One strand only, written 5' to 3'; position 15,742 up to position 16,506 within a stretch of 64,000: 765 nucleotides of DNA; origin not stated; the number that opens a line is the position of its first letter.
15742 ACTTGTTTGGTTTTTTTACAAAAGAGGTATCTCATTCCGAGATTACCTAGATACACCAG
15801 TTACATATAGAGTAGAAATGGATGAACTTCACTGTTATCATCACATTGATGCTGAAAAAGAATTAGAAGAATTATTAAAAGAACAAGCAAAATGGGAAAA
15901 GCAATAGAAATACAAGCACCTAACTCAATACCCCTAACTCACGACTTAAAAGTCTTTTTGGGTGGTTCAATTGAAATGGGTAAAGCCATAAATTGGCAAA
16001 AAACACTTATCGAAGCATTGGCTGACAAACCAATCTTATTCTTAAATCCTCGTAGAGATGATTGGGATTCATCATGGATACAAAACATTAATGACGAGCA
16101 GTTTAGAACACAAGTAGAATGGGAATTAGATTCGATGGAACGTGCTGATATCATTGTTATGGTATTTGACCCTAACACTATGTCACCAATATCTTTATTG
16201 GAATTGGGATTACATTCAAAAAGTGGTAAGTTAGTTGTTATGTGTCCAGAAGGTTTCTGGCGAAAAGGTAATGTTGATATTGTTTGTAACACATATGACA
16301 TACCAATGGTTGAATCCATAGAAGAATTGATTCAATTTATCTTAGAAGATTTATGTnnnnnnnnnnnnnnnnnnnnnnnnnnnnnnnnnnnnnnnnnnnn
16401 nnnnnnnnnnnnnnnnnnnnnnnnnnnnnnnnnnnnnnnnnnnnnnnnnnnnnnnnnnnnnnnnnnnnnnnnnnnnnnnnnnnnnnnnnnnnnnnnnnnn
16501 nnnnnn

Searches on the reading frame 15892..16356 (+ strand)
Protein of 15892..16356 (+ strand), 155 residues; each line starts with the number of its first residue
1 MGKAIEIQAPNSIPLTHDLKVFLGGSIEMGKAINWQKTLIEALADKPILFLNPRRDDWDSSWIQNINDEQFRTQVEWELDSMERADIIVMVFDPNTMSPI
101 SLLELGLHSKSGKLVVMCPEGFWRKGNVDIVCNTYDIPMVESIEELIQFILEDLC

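Call 84: search_protein_families(library=pfam, proteins=[window:15892-16356:+], max_evalue=0.01)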
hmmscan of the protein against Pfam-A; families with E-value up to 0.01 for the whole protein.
window:15892-16356:+ (155 aa): 2 families
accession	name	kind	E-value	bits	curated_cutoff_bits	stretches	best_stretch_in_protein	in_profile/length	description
PF15891.11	Nuc_deoxyri_tr2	-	7e-38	129.6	30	1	19-122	2-105/105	Nucleoside 2-deoxyribosyltransferase like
PF05014.21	Nuc_deoxyrib_tr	-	0.00016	22.2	28.8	1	22-118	2-96/117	Nucleoside 2-deoxyribosyltransferase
